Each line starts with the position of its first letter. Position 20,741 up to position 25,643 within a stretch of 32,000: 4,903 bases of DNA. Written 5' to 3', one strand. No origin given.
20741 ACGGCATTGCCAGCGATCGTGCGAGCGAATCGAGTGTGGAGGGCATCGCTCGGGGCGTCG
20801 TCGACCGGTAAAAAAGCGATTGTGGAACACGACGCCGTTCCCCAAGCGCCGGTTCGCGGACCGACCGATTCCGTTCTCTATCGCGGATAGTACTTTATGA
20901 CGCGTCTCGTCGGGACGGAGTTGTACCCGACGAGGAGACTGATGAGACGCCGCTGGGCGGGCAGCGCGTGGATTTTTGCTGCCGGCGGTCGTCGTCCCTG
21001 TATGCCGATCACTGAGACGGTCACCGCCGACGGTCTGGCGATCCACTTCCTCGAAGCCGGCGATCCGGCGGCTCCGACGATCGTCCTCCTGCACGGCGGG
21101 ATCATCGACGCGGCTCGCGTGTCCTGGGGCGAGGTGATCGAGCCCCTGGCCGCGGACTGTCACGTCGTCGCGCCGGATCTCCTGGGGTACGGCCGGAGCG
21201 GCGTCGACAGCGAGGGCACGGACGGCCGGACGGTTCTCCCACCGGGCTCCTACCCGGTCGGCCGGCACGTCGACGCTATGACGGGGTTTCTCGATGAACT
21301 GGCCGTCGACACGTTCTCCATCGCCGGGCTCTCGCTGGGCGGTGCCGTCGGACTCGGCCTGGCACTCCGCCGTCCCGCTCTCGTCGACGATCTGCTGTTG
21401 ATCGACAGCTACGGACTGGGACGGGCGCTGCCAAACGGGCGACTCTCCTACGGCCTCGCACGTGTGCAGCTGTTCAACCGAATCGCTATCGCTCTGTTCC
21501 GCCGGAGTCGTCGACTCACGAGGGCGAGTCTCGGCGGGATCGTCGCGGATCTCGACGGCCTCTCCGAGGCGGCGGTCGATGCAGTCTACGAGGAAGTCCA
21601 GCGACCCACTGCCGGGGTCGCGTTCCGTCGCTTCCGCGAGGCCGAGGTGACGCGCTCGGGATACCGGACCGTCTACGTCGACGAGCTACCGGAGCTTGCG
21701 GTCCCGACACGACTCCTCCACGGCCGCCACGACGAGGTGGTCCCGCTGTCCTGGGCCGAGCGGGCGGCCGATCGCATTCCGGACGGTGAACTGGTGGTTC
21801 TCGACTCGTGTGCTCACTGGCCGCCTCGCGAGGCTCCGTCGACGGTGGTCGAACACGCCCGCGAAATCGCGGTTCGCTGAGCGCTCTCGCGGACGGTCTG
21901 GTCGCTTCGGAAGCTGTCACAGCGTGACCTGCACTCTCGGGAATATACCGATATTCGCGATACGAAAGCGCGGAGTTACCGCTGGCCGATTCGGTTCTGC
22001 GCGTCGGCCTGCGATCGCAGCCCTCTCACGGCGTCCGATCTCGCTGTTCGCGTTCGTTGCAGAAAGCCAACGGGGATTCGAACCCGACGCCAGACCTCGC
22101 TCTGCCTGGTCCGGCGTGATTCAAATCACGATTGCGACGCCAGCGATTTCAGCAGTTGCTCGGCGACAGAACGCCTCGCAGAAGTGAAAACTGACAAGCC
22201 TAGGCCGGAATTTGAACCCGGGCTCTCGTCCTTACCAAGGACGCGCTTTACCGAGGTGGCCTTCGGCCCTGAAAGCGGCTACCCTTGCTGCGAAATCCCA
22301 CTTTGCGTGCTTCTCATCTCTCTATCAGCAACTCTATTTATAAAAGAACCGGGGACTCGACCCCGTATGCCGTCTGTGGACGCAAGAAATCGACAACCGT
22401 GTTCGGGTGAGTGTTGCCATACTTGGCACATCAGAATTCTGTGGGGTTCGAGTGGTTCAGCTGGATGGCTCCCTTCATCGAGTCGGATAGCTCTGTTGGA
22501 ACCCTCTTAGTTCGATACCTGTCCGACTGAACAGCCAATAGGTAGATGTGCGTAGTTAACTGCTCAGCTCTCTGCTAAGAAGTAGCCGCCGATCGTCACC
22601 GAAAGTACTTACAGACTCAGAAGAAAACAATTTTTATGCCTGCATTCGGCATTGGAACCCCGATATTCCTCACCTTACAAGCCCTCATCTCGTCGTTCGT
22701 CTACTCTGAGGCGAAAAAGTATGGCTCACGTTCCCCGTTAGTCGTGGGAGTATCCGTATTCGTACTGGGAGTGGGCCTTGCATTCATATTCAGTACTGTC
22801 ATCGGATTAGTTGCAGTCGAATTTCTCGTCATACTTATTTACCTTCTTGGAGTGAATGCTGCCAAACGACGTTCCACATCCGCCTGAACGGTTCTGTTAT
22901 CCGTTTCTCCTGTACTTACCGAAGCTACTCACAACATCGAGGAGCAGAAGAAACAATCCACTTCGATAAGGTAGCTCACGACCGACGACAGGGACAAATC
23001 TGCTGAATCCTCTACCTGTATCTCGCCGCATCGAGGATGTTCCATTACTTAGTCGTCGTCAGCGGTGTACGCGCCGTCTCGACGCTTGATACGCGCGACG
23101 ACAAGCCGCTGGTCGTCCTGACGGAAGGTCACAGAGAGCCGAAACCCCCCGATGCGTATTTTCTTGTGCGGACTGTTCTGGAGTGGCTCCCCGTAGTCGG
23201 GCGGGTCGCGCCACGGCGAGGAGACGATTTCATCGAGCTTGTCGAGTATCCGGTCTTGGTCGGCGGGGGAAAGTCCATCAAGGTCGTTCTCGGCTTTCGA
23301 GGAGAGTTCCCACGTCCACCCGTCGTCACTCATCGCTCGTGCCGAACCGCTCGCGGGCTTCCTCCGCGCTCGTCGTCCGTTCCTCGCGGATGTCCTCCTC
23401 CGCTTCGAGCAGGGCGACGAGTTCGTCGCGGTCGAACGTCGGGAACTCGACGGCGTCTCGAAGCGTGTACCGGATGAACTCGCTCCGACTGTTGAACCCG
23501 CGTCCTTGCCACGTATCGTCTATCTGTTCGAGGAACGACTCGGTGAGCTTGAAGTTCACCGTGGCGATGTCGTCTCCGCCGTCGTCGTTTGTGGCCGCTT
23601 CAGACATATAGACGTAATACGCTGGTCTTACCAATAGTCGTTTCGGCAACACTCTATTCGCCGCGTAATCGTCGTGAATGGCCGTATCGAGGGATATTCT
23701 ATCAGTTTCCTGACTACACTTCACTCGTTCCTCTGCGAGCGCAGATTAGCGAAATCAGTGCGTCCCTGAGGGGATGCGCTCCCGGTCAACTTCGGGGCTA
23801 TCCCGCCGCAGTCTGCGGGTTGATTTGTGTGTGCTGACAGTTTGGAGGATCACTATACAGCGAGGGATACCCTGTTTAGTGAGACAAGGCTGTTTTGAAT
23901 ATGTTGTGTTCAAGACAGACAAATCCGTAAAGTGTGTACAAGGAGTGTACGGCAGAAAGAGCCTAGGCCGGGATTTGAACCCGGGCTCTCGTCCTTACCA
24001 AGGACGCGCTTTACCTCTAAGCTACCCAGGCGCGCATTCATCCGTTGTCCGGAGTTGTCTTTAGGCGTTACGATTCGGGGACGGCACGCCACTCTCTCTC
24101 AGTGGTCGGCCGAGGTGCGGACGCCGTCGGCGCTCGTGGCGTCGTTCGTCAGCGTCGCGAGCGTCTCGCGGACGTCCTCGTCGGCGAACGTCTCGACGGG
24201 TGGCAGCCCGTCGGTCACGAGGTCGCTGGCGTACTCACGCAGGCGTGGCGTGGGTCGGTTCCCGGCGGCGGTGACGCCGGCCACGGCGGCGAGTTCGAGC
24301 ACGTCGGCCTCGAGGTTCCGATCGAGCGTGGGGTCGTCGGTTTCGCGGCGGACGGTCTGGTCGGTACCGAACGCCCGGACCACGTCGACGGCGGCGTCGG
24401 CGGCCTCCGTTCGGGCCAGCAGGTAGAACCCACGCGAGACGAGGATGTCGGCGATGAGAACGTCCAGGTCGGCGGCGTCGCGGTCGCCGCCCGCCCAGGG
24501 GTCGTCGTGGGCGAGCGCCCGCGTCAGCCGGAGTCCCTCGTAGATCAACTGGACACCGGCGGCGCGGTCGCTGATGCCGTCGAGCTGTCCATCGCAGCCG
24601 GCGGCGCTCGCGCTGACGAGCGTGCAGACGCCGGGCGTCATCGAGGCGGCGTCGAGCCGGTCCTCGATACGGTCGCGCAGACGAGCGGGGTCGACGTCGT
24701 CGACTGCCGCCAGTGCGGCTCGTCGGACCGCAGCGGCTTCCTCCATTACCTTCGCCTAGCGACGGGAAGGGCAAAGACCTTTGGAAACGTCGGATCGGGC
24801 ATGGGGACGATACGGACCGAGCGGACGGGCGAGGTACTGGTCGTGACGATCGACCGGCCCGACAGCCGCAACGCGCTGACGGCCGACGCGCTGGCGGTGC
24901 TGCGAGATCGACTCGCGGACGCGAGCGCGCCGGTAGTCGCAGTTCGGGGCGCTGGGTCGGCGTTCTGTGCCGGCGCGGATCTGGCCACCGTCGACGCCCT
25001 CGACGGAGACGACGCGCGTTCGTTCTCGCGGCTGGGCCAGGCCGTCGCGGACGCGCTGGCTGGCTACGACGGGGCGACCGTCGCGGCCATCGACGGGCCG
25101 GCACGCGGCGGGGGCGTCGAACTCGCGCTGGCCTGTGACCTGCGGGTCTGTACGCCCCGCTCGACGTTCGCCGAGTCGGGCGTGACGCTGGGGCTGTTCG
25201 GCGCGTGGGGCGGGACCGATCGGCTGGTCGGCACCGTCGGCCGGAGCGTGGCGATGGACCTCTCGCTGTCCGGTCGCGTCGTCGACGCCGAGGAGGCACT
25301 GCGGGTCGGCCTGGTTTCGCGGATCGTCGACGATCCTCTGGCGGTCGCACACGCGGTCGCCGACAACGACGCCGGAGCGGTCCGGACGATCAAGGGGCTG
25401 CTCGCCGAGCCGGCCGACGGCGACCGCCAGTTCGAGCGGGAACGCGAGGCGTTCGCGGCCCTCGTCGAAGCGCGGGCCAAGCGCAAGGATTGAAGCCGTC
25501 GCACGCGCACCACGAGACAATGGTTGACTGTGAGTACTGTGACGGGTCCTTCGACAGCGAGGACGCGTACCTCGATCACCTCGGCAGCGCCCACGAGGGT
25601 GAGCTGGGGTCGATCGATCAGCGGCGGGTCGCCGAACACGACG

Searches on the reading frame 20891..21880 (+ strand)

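Call 78: search_protein_families(library=pfam, proteins=[window:20891-21880:+], max_evalue=0.01)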
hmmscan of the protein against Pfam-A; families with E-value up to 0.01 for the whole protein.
window:20891-21880:+ (329 aa): 4 families
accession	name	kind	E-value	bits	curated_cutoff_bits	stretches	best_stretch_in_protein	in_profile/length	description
PF12697.13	Abhydrolase_6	-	6.9e-18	66.5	26.3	1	64-321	1-216/217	Alpha/beta hydrolase family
PF00561.26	Abhydrolase_1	-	1.3e-16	61.4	25.8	1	62-311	1-240/245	alpha/beta hydrolase fold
PF12146.15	Hydrolase_4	-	2.6e-08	33.9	27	1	264-310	185-233/239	Serine aminopeptidase, S33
PF08386.16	Abhydrolase_4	-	0.0027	18.2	21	0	270-309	34-73/103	TAP-like protein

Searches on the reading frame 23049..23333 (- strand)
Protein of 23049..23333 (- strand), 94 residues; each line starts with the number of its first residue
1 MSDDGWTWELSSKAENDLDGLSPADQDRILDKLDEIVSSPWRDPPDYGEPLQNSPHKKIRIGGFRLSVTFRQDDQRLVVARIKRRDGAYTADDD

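Call 78: search_protein_families(library=pfam, proteins=[window:23049-23333:-], max_evalue=0.01)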
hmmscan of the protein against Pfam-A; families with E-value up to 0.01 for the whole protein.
window:23049-23333:- (94 aa): 1 family
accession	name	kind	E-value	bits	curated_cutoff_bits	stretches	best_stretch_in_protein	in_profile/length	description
PF05016.21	ParE_toxin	-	2e-05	25.5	23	1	9-87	2-87/89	ParE toxin of type II toxin-antitoxin system, parDE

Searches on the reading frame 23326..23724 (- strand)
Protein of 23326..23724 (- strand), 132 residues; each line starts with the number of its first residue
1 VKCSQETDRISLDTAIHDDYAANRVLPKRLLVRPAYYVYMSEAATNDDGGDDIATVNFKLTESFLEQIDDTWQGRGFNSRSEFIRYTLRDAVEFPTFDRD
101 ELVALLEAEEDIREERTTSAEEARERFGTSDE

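Call 78: search_protein_families(library=pfam, proteins=[window:23326-23724:-], max_evalue=0.01)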
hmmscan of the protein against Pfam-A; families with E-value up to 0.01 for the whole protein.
window:23326-23724:- (132 aa): 1 family
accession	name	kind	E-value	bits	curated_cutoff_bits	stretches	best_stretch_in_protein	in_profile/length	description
PF01402.27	RHH_1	-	0.0037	17.6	20.5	0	56-93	2-38/39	Ribbon-helix-helix protein, copG family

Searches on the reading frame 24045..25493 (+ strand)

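Call 78: search_protein_families(library=pfam, proteins=[window:24045-25493:+], max_evalue=0.01)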
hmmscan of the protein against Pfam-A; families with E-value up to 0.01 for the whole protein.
window:24045-25493:+ (482 aa): 2 families
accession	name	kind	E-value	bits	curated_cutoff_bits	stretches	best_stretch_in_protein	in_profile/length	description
PF00378.25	ECH_1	-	1.7e-32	113.2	27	1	261-430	3-176/251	Enoyl-CoA hydratase/isomerase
PF16113.10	ECH_2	-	4.7e-21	76.1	27.2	1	266-431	3-175/335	Enoyl-CoA hydratase/isomerase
